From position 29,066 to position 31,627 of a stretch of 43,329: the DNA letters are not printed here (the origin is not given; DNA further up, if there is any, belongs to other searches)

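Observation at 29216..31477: Single-polypeptide phytoene desaturase-phytoene synthase (CrtI-CrtB) fusion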

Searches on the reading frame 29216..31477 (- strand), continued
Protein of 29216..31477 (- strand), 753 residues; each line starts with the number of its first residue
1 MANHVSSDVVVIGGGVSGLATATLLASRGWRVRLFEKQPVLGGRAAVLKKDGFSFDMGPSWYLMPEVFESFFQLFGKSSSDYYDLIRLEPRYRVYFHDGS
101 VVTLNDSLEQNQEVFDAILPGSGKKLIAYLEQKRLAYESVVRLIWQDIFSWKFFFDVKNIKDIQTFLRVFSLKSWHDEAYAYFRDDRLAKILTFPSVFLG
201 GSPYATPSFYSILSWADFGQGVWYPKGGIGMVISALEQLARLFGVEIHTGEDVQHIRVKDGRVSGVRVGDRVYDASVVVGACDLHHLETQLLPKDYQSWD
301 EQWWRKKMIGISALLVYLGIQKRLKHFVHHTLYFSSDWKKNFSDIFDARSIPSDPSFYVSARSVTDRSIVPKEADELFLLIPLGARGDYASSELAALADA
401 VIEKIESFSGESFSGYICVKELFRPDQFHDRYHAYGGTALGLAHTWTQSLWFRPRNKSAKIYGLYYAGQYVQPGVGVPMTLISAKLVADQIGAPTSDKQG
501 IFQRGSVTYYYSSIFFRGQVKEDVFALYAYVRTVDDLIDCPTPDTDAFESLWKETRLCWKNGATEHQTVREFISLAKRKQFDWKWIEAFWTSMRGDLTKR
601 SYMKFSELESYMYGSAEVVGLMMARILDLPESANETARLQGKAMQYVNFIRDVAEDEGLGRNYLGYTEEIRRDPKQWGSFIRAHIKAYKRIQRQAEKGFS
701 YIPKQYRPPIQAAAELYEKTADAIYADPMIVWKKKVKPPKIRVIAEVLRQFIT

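Call 8: search_protein_families(library=pfam, proteins=[P0030, P0022, P0015, P0053, P0054, P0069, P0035, P0024], max_evalue=0.00001)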
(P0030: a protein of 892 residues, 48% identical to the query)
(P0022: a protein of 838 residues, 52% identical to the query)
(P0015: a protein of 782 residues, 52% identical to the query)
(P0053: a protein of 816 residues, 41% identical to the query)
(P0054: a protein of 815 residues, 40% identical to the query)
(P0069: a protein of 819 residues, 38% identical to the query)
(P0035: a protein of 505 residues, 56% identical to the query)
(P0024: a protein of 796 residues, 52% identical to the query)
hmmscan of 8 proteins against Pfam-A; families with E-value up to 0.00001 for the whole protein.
P0030 (892 aa): 10 families
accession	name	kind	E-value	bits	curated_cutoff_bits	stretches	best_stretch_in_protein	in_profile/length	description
PF01593.30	Amino_oxidase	-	1e-37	130.9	19.8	2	271-583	149-441/443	Flavin containing amine oxidoreductase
PF00494.24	SQS_PSY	-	1.2e-37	130.5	26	1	618-868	2-263/263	Squalene/phytoene synthase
PF01266.30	DAO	-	1.5e-18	67.9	27.9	2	8-43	1-36/353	FAD dependent oxidoreductase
PF13450.12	NAD_binding_8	-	5.8e-16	59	21.9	1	11-76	1-66/68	NAD(P)-binding Rossmann-like domain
PF07992.20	Pyr_redox_2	-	3.6e-09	36.9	26.1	1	3-42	139-178/291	Pyridine nucleotide-disulphide oxidoreductase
PF12831.13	FAD_oxidored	-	8.2e-09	35.7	27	1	9-45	2-38/416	FAD dependent oxidoreductase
PF00070.33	Pyr_redox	-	8.7e-09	36.2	22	0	8-42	1-35/82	Pyridine nucleotide-disulphide oxidoreductase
PF03486.20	HI0933_like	-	1.9e-08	34.5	50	0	8-43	2-37/244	HI0933-like protein Rossmann domain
PF01494.25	FAD_binding_3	-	1.9e-07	31.1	22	0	8-41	3-36/349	FAD binding domain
PF00890.30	FAD_binding_2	-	1.4e-06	28.2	20.4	0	9-44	2-37/414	FAD binding domain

P0022 (838 aa): 9 families
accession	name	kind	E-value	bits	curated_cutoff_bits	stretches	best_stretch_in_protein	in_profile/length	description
PF00494.24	SQS_PSY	-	2.9e-41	142.3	26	1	587-826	2-263/263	Squalene/phytoene synthase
PF01593.30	Amino_oxidase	-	1.6e-31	110.5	19.8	1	99-573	1-440/443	Flavin containing amine oxidoreductase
PF01266.30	DAO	-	1.7e-18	67.8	27.9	2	92-189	2-94/353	FAD dependent oxidoreductase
PF13450.12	NAD_binding_8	-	2.3e-14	53.8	21.9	1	94-155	1-65/68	NAD(P)-binding Rossmann-like domain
PF12831.13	FAD_oxidored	-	4.9e-10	39.7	27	1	93-204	3-100/416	FAD dependent oxidoreductase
PF03486.20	HI0933_like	-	2.2e-08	34.3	50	0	92-127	3-38/244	HI0933-like protein Rossmann domain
PF00070.33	Pyr_redox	-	1e-07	32.8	22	0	91-125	1-35/82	Pyridine nucleotide-disulphide oxidoreductase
PF07992.20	Pyr_redox_2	-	9.9e-07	28.9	26.1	0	83-125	142-178/291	Pyridine nucleotide-disulphide oxidoreductase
PF00890.30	FAD_binding_2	-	2.2e-06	27.6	20.4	0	92-127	2-37/414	FAD binding domain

P0015 (782 aa): 5 families
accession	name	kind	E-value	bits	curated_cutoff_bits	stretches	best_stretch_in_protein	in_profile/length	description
PF00494.24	SQS_PSY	-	6.2e-40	138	26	1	530-760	2-254/263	Squalene/phytoene synthase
PF01593.30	Amino_oxidase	-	7.7e-25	88.5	19.8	1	41-515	1-439/443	Flavin containing amine oxidoreductase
PF01266.30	DAO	-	2.4e-16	60.7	27.9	2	233-309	124-202/353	FAD dependent oxidoreductase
PF13450.12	NAD_binding_8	-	3.9e-14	53.1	21.9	1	36-100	1-65/68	NAD(P)-binding Rossmann-like domain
PF12831.13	FAD_oxidored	-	2e-06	27.8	27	0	35-70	3-38/416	FAD dependent oxidoreductase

P0053 (816 aa): 6 families
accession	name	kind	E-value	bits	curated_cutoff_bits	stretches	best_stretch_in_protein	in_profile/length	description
PF00494.24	SQS_PSY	-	1.1e-68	232.3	26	1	18-276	1-260/263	Squalene/phytoene synthase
PF01593.30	Amino_oxidase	-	1.7e-26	93.9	19.8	1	330-798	3-436/443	Flavin containing amine oxidoreductase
PF13450.12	NAD_binding_8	-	2.3e-15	57.1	21.9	1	323-387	1-65/68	NAD(P)-binding Rossmann-like domain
PF07992.20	Pyr_redox_2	-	9.5e-13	48.6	26.1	1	298-354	121-178/291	Pyridine nucleotide-disulphide oxidoreductase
PF01266.30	DAO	-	3.3e-09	37.2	27.9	0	321-356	2-37/353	FAD dependent oxidoreductase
PF00070.33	Pyr_redox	-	3.6e-06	27.8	22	0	320-354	1-35/82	Pyridine nucleotide-disulphide oxidoreductase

P0054 (815 aa): 6 families
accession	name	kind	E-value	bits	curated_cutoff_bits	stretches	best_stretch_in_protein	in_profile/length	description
PF00494.24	SQS_PSY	-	1.4e-69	235.2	26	1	17-275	1-260/263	Squalene/phytoene synthase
PF01593.30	Amino_oxidase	-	4.3e-28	99.2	19.8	1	329-797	3-436/443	Flavin containing amine oxidoreductase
PF13450.12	NAD_binding_8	-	2e-15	57.3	21.9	1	322-386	1-65/68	NAD(P)-binding Rossmann-like domain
PF07992.20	Pyr_redox_2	-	2e-12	47.6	26.1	1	300-353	125-178/291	Pyridine nucleotide-disulphide oxidoreductase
PF01266.30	DAO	-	2.6e-09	37.5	27.9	0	320-354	2-36/353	FAD dependent oxidoreductase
PF00070.33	Pyr_redox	-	4.9e-07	30.6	22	0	319-353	1-35/82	Pyridine nucleotide-disulphide oxidoreductase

P0069 (819 aa): 6 families
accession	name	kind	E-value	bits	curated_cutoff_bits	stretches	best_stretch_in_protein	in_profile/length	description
PF00494.24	SQS_PSY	-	4e-65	220.6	26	1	21-277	1-258/263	Squalene/phytoene synthase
PF01593.30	Amino_oxidase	-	2.4e-28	100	19.8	1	333-802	3-437/443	Flavin containing amine oxidoreductase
PF13450.12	NAD_binding_8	-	9.6e-16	58.3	21.9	1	326-390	1-65/68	NAD(P)-binding Rossmann-like domain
PF07992.20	Pyr_redox_2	-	1e-11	45.3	26.1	1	310-357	130-178/291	Pyridine nucleotide-disulphide oxidoreductase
PF01266.30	DAO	-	4.5e-09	36.7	27.9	0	324-358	2-36/353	FAD dependent oxidoreductase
PF00070.33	Pyr_redox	-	7.5e-08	33.2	22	0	323-357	1-35/82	Pyridine nucleotide-disulphide oxidoreductase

P0035 (505 aa): 1 family
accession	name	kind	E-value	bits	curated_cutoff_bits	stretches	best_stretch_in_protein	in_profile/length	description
PF00494.24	SQS_PSY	-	1.7e-34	120.2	26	1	254-488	2-259/263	Squalene/phytoene synthase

P0024 (796 aa): 6 families
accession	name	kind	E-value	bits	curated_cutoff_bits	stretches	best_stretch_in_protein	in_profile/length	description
PF00494.24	SQS_PSY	-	1.2e-39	137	26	1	545-781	2-260/263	Squalene/phytoene synthase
PF01593.30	Amino_oxidase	-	9.1e-35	121.2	19.8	1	56-533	1-442/443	Flavin containing amine oxidoreductase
PF13450.12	NAD_binding_8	-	3.1e-14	53.4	21.9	1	51-114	1-64/68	NAD(P)-binding Rossmann-like domain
PF01266.30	DAO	-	7e-13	49.3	27.9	1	49-82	2-35/353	FAD dependent oxidoreductase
PF03486.20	HI0933_like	-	1.7e-06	28.1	50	0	48-83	2-37/244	HI0933-like protein Rossmann domain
PF00890.30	FAD_binding_2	-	1.7e-06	28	20.4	0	49-84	2-37/414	FAD binding domain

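Call 15: find_related_loci(query=A1, collection=genome_contigs, flank=8000)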
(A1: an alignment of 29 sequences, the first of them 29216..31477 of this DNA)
Query A1 (753 aa) in genome_contigs; peptide patterns used: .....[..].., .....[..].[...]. (x = any residue, [..] = any of these).
600 stretches matched a pattern (row limit reached: there are more); 598 encode a relative of the query (tblastn E <= 1e-3); the best 80 are kept; 80 distinct loci.
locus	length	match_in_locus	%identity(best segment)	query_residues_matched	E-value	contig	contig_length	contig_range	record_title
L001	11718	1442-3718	38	9-744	4e-172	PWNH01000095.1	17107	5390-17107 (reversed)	MAG: Methanomassiliicoccaceae archaeon isolate CSSed10_308 CS-Sed10-C6657, whole genome shotgun sequence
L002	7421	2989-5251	43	3-748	1e-163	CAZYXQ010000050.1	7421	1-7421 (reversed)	MAG TPA_asm: uncultured Gammaproteobacteria bacterium isolate binchicken_co22_138 genome assembly, contig: NODE_9710_len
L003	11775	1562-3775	34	5-696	7e-129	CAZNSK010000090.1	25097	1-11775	MAG TPA_asm: uncultured Phaeodactylibacter sp. isolate SRP141376_co5_212 genome assembly, contig: NODE_4671_length_25097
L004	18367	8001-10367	33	4-752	1e-127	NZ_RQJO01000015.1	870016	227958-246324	Larkinella rosea strain KCTC52004 NODE_4_length_870016_cov_34.738022, whole genome shotgun sequence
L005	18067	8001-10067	34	5-664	2e-126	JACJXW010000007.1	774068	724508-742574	MAG: Lewinellaceae bacterium isolate HK-STAS-BACT-22 HK-STAS-BACT-22_7, whole genome shotgun sequence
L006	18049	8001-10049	34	1-664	2e-124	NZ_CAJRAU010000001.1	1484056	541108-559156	Dyadobacter linearis strain CECT 9623, whole genome shotgun sequence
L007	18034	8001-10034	34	9-668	5e-124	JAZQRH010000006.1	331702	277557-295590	MAG: Pedobacter sp. isolate T1900045231_TH20190001.MAGScoT_cleanbin_000015 SGB_5411_k141_1055229, whole genome shotgun s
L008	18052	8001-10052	34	9-664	4e-124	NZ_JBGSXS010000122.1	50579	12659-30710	MAG: Aquiflexum sp. isolate JTS-RE71 k141_5820800, whole genome shotgun sequence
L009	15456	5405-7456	35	9-664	6e-124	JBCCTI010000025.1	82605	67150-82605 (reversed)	MAG: Bacteroidota bacterium isolate P01_D01_bin.77 k141_1986870_length_82605_cov_43.6179, whole genome shotgun sequence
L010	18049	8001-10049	35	1-664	6e-124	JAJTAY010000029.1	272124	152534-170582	MAG: Bacteroidia bacterium isolate MH_R1_16 k141_23560, whole genome shotgun sequence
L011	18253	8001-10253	33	7-728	2e-123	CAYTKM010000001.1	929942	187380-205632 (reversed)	MAG TPA_asm: uncultured Gammaproteobacteria bacterium isolate SRP063590_co1_126 genome assembly, contig: NODE_1_length_9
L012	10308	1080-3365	34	9-749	9e-124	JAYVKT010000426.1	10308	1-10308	MAG: Chitinophagaceae bacterium isolate GL53_Up_metabinner_21 GL53_Up_metabinner_21_425, whole genome shotgun sequence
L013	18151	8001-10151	34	5-664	3e-123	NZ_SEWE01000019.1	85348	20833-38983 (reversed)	Hymenobacter persicinus strain 1-3-3-3 scf7180000000472, whole genome shotgun sequence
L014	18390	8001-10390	42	10-663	3e-123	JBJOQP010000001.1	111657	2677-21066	MAG: Actinomycetota bacterium isolate yakimariver_2019_sw_WHONDRS-S19S_0060_A_bin.33 scaffold_0000027, whole genome shot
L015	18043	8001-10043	34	7-664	9e-123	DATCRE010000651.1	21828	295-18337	MAG TPA_asm: Cyclobacteriaceae bacterium isolate SMAG_U7271 k141_749774, whole genome shotgun sequence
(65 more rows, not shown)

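Call 18: find_encoding_contigs(protein=P0029, flank=8000, max_places=2)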
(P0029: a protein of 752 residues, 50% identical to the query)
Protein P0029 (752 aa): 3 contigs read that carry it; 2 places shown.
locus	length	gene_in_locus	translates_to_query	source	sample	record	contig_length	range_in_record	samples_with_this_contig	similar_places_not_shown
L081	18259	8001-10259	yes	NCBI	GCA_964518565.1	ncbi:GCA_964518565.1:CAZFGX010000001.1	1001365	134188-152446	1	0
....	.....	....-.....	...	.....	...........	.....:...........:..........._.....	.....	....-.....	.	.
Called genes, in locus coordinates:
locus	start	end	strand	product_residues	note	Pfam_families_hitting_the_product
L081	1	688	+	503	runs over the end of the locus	PF13328:HD_4, PF01966:HD (weak), PF04607:RelA_SpoT, PF02824:TGS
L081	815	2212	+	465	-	PF01336:tRNA_anti-codon, PF00152:tRNA-synt_2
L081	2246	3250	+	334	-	PF00768:Peptidase_S11, PF02113:Peptidase_S13 (weak), PF13354:Beta-lactamase2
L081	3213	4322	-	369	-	-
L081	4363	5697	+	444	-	PF00749:tRNA-synt_1c, PF19269:Anticodon_2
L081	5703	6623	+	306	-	-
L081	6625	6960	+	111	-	-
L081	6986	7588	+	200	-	PF13482:RNase_H_2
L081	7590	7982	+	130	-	PF01475:FUR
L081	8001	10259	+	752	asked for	PF00890:FAD_binding_2 (weak), PF01266:DAO, PF01494:FAD_binding_3 (weak), PF01593:Amino_oxidase, PF07992:Pyr_redox_2 (weak), PF12831:FAD_oxidored (weak), PF13450:NAD_binding_8, PF00494:SQS_PSY, +3 more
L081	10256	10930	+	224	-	PF18916:Lycopene_cyc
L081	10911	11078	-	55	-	-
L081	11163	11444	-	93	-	PF12867:DinB_2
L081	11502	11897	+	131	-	PF08818:DUF1801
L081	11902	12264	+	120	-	PF09966:DUF2200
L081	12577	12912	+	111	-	-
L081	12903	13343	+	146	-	-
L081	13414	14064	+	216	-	-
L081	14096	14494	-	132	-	PF18914:DUF5666 (weak)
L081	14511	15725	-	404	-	PF12704:MacB_PCD, PF02687:FtsX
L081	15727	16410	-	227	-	PF00005:ABC_tran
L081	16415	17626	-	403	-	PF25917:BSH_RND, PF25919:BSH_CusB (weak), PF25990:Beta-barrel_YknX, PF25967:RND-MFP_C (weak), PF25975:CzcB_C (weak), PF25989:YknX_C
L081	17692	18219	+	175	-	PF01464:SLT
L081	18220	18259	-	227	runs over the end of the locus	PF01569:PAP2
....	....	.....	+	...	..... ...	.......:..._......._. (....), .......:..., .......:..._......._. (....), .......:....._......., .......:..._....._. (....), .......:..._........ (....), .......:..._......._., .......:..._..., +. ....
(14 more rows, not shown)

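Call 19: find_encoding_contigs(protein=P0019, flank=8000, max_places=2)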
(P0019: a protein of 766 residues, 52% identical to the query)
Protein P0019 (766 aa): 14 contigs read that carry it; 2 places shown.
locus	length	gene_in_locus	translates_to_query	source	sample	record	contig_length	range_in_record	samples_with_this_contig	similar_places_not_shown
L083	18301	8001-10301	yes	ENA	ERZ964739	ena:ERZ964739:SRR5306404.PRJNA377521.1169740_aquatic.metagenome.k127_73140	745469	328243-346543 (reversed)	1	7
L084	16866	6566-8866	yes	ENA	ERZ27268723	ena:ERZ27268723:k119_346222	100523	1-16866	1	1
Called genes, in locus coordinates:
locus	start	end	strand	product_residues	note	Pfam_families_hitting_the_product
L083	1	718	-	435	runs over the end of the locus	PF02812:ELFV_dehydrog_N, PF00208:ELFV_dehydrog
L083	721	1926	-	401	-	PF00390:malic, PF03949:Malic_M, PF01262:AlaDh_PNT_C (weak)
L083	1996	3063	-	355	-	PF07992:Pyr_redox_2, PF13738:Pyr_redox_3, PF00070:Pyr_redox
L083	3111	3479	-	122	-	PF00085:Thioredoxin, PF13728:TraF (weak), PF14595:Thioredoxin_9 (weak), PF13098:Thioredoxin_2 (weak), PF13905:Thioredoxin_8 (faint)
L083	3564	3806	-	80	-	PF02583:Trns_repr_metal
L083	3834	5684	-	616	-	PF01807:Zn_ribbon_DnaG, PF08275:DNAG_N, PF01751:Toprim, PF13155:Toprim_2, PF13362:Toprim_3 (weak), PF13662:Toprim_4, PF10410:DnaB_bind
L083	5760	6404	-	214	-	PF09335:VTT_dom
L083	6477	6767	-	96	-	-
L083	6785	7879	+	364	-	-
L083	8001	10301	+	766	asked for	PF00890:FAD_binding_2 (weak), PF01134:GIDA (weak), PF01266:DAO, PF01494:FAD_binding_3 (weak), PF01593:Amino_oxidase, PF12831:FAD_oxidored, PF13450:NAD_binding_8, PF00494:SQS_PSY, +4 more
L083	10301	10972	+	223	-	PF18916:Lycopene_cyc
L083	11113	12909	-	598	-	-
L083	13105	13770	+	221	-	PF20582:UPF0758_N, PF04002:RadC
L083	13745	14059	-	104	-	PF13560:HTH_31, PF01381:HTH_3, PF12844:HTH_19 (weak)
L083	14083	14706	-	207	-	PF14681:UPRTase, PF00156:Pribosyltran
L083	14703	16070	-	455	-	PF00709:Adenylsucc_synt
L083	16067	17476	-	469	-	PF00206:Lyase_1, PF08328:ASL_C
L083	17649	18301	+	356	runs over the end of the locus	-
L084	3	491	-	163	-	?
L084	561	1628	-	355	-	PF07992:Pyr_redox_2, PF13738:Pyr_redox_3, PF00070:Pyr_redox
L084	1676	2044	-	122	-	PF00085:Thioredoxin, PF13728:TraF (weak), PF14595:Thioredoxin_9 (weak), PF13098:Thioredoxin_2 (weak), PF13905:Thioredoxin_8 (faint)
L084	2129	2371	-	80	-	PF02583:Trns_repr_metal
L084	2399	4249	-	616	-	PF01807:Zn_ribbon_DnaG, PF08275:DNAG_N, PF01751:Toprim, PF13155:Toprim_2, PF13362:Toprim_3 (weak), PF13662:Toprim_4, PF10410:DnaB_bind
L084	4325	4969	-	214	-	PF09335:VTT_dom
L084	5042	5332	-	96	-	-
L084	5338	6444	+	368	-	-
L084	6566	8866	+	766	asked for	PF00890:FAD_binding_2 (weak), PF01134:GIDA (weak), PF01266:DAO, PF01494:FAD_binding_3 (weak), PF01593:Amino_oxidase, PF12831:FAD_oxidored, PF13450:NAD_binding_8, PF00494:SQS_PSY, +4 more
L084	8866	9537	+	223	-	PF18916:Lycopene_cyc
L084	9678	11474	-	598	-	-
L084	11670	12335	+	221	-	PF20582:UPF0758_N, PF04002:RadC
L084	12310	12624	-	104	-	PF13560:HTH_31, PF01381:HTH_3, PF12844:HTH_19 (weak)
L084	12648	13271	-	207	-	PF14681:UPRTase, PF00156:Pribosyltran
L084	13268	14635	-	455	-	PF00709:Adenylsucc_synt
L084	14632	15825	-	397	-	PF00206:Lyase_1, PF08328:ASL_C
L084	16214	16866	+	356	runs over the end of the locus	-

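Call 24: list_cluster_members(proteins=[P0054, P0079, P0029, P0025, P0020, P0028, P0026])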
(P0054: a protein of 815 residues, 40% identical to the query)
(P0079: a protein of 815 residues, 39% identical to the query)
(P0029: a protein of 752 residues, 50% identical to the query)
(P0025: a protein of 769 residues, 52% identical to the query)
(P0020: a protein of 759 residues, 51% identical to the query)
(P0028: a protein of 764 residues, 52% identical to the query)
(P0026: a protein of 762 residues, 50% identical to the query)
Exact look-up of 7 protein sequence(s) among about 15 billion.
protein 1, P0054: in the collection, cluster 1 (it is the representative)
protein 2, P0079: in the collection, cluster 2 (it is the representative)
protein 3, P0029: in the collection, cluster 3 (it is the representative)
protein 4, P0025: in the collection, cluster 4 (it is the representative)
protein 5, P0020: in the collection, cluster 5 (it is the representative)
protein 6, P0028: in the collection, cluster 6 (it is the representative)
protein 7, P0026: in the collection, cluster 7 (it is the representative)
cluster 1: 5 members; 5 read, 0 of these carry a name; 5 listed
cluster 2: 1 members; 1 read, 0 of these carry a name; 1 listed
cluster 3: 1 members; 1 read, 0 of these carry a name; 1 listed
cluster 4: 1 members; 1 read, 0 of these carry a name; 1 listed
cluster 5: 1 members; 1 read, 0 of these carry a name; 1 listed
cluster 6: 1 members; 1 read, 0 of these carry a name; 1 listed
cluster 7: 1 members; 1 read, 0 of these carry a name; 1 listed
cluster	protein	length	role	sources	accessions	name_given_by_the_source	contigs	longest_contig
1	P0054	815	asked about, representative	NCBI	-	-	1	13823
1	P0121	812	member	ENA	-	-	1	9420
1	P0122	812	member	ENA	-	-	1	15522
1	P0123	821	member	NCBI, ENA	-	-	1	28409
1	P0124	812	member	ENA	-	-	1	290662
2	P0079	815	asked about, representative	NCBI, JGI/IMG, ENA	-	-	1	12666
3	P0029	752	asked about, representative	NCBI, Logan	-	-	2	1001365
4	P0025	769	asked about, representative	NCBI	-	-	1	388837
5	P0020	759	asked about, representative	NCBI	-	-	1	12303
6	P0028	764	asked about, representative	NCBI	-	-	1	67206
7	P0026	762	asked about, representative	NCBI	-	-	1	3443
